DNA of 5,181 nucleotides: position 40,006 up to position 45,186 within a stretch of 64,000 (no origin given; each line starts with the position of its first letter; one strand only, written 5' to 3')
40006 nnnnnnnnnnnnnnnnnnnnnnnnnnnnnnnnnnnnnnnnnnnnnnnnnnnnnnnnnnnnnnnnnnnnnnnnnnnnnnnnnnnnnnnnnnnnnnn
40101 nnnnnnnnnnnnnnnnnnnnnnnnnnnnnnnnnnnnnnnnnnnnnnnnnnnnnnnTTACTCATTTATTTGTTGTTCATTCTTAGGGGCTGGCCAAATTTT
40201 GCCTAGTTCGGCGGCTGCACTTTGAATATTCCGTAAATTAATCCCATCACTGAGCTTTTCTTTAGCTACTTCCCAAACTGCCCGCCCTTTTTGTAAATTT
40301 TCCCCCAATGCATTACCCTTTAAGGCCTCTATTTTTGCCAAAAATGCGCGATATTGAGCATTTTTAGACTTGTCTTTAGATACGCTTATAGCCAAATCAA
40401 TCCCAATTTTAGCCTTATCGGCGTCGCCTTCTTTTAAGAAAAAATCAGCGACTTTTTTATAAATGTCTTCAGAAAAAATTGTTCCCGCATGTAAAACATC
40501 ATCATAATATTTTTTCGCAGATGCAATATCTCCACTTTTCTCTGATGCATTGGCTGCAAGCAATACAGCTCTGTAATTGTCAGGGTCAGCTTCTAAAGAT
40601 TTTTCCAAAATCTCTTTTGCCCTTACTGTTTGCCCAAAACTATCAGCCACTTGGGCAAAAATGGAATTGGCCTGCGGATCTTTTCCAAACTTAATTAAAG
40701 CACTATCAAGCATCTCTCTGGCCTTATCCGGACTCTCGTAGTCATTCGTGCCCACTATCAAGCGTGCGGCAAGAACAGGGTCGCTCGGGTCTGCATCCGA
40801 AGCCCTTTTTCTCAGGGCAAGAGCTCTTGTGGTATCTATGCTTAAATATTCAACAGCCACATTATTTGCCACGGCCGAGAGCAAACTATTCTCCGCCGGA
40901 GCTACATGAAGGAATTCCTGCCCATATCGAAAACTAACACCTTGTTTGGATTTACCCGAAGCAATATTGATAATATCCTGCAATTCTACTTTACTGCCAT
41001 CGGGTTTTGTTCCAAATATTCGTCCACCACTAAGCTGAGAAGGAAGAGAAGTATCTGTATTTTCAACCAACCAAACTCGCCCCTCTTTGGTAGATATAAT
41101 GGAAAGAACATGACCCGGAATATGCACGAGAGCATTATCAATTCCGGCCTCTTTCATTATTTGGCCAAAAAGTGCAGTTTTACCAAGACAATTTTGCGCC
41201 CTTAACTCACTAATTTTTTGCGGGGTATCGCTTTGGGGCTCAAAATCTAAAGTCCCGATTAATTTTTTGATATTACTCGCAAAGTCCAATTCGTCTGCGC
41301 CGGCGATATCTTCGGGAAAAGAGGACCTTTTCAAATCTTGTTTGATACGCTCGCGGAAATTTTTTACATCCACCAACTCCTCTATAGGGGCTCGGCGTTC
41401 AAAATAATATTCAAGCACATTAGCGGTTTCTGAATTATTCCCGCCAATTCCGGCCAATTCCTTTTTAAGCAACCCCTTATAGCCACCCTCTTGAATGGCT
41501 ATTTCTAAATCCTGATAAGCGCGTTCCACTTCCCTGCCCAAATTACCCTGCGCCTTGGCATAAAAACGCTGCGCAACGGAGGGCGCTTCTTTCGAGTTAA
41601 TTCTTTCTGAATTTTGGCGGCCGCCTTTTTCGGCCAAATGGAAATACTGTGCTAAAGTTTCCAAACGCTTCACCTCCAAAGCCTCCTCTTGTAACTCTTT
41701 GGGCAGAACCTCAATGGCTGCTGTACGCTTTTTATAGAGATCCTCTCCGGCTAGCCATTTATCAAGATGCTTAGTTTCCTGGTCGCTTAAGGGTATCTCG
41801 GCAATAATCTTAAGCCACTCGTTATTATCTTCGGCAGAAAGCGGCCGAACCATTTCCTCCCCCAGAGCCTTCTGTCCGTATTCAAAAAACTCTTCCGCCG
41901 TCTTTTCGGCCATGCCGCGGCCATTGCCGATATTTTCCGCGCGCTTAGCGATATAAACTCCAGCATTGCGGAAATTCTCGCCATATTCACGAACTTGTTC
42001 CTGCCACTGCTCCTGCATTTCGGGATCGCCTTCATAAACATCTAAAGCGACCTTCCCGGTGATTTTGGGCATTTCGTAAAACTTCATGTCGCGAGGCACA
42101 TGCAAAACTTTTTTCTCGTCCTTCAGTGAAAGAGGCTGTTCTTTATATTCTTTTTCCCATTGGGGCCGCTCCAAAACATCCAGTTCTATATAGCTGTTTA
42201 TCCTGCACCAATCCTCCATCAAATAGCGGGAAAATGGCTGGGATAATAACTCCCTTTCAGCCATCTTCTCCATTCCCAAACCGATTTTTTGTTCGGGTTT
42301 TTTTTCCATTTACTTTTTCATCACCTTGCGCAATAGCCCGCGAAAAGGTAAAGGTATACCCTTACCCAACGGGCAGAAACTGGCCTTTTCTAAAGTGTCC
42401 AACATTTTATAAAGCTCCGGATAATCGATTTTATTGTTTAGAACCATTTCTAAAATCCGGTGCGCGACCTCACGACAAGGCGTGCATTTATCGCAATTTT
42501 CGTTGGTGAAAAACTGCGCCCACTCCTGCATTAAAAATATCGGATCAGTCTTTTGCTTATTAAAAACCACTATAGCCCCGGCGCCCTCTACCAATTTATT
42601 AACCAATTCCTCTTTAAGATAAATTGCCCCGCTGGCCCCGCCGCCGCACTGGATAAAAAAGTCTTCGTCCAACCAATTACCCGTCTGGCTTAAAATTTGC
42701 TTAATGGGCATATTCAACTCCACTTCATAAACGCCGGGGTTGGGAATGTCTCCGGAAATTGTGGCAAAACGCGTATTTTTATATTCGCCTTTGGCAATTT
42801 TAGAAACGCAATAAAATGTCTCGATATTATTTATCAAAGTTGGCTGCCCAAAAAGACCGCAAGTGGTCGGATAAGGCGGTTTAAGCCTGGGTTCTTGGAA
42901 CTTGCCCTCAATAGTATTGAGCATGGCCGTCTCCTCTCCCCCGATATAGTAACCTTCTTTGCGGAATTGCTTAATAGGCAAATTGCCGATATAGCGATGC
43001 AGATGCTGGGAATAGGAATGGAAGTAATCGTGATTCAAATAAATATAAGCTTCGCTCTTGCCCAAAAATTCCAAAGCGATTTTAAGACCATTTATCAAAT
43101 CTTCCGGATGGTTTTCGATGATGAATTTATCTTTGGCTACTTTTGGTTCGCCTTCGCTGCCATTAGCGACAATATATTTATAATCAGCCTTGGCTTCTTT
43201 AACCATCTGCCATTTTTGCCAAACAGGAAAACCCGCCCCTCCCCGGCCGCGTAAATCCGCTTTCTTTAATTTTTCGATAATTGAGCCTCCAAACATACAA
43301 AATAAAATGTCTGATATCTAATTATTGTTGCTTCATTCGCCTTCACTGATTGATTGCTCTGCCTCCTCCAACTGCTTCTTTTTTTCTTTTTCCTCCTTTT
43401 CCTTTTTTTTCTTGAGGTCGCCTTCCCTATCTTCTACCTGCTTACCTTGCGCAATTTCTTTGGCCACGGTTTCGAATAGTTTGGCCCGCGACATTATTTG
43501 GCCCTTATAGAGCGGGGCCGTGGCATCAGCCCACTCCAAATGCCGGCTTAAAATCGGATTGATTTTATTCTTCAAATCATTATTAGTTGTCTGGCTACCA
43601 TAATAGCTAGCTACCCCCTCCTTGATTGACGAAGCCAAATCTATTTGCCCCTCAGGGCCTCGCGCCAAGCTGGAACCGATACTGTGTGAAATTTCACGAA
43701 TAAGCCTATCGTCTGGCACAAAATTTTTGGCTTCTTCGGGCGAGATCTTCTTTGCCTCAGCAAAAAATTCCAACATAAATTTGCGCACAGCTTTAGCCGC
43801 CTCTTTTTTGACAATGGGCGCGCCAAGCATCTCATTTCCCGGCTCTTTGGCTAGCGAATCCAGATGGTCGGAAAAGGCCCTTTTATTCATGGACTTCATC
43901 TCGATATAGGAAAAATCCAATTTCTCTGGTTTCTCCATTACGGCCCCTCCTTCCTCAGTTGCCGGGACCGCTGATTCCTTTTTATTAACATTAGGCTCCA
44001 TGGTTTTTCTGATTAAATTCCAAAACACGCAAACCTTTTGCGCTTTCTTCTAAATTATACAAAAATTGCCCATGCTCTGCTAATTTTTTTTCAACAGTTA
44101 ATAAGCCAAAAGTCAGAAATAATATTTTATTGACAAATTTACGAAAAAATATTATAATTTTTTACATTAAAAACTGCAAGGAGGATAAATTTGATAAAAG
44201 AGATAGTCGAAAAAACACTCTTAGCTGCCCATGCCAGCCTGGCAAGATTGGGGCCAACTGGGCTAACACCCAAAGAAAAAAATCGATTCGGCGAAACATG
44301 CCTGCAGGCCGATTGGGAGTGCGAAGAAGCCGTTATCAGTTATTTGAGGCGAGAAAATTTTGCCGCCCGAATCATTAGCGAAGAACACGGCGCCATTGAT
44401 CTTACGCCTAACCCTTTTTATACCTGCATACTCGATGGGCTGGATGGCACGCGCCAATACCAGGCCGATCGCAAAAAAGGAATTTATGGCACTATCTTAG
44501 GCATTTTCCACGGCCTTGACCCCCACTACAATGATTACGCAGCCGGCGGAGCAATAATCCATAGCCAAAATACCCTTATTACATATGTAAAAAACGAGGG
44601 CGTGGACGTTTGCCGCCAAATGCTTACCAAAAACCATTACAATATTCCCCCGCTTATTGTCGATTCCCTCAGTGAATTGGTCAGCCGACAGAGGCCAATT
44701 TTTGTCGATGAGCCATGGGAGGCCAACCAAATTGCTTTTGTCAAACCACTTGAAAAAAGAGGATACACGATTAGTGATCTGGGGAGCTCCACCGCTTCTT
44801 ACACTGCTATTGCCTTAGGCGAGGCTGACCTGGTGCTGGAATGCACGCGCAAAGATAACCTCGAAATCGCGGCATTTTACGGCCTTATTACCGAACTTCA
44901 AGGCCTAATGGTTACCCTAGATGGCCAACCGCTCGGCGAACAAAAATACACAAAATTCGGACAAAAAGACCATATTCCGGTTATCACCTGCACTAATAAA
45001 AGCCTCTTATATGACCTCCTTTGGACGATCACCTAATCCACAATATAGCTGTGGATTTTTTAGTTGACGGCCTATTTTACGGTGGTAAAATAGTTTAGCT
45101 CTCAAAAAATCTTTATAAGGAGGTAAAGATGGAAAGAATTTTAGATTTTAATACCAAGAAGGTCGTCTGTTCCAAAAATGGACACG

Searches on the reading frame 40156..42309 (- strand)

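Call 8: search_protein_families(library=pfam, proteins=[window:40156-42309:-], max_evalue=0.001)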
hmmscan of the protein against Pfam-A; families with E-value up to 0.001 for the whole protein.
window:40156-42309:- (717 aa): 4 families
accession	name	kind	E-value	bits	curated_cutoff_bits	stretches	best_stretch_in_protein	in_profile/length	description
PF14559.12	TPR_19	-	2.5e-11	44.2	25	1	559-607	5-53/68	Tetratricopeptide repeat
PF13428.12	TPR_14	-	1.1e-06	29.2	23.5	0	552-587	8-43/44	Tetratricopeptide repeat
PF23914.1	TPR_CcmH_CycH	-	8.1e-06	26.2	42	1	509-606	51-148/158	Cytochrome c-type biogenesis protein H TPR domain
PF13181.12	TPR_8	-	0.00048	20.5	25.7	0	552-578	8-34/34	Tetratricopeptide repeat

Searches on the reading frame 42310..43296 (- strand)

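Call 8: search_protein_families(library=pfam, proteins=[window:42310-43296:-], max_evalue=0.001)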
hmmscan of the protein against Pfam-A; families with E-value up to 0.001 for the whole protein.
window:42310-43296:- (328 aa): 3 families
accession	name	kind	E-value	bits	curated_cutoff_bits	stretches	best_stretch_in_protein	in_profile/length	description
PF01512.22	Complex1_51K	-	6.3e-34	117.5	31.2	1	11-165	2-149/150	Nuo51 FMN-binding domain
PF10589.14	NADH_4Fe-4S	-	1.7e-11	44.2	23.5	1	256-324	3-77/85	NADH-ubiquinone oxidoreductase-F iron-sulfur binding region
PF10531.15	SLBB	-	0.00025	21.3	27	1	178-206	2-30/55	SLBB domain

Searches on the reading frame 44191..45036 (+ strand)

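Call 8: search_protein_families(library=pfam, proteins=[window:44191-45036:+], max_evalue=0.001)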
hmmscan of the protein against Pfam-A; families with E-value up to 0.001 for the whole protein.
window:44191-45036:+ (281 aa): 1 family
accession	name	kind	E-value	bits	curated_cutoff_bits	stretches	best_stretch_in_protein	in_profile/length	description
PF00459.30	Inositol_P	-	8.2e-12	45.6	27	1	27-248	30-243/271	Inositol monophosphatase family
